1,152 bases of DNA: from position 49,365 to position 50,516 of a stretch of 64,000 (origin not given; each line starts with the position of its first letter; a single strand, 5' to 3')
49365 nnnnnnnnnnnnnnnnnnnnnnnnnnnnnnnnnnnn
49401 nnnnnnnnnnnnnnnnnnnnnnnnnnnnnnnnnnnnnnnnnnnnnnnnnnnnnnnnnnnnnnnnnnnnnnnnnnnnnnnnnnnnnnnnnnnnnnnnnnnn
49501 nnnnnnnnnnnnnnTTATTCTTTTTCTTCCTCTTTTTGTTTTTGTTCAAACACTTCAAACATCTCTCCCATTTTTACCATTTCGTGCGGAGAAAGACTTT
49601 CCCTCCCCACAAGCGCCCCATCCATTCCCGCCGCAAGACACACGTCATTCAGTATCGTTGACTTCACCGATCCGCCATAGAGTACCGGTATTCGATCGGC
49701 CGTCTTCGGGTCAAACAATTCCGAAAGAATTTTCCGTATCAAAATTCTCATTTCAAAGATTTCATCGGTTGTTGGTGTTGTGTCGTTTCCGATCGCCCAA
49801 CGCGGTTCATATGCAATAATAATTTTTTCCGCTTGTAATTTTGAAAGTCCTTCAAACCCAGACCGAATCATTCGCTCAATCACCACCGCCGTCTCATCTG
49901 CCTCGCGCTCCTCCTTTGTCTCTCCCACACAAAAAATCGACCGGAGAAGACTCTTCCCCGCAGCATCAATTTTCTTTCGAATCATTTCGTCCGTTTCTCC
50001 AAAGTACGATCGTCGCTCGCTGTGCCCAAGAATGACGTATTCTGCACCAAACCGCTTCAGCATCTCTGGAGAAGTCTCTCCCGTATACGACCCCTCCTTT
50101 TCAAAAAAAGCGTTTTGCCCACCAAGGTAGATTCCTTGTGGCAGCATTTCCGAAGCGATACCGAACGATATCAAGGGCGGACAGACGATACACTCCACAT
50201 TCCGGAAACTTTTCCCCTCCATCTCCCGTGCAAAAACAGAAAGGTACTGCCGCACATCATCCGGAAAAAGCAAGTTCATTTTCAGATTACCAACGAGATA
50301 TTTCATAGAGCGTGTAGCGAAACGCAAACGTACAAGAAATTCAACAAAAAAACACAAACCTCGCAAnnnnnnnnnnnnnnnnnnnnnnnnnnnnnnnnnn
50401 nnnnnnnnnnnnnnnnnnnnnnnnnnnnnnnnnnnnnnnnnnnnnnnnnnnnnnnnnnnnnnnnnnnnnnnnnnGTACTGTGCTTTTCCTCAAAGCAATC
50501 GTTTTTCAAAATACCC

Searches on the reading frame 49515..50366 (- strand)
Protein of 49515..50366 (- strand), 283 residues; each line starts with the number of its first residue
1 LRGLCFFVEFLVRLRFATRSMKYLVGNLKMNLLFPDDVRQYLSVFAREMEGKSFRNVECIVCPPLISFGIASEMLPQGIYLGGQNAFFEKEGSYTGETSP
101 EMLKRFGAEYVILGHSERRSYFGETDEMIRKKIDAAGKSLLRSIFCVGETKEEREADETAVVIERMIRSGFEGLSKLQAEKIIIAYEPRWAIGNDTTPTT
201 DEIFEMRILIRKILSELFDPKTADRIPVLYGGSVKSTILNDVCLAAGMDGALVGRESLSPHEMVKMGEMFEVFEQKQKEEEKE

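Call 25: search_protein_families(library=pfam, proteins=[window:49515-50366:-], max_evalue=0.001)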
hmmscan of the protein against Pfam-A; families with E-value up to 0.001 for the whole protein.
window:49515-50366:- (283 aa): 1 family
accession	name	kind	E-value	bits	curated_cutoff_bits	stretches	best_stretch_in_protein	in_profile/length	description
PF00121.24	TIM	-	3.9e-71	239.8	20.1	1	23-266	2-241/245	Triosephosphate isomerase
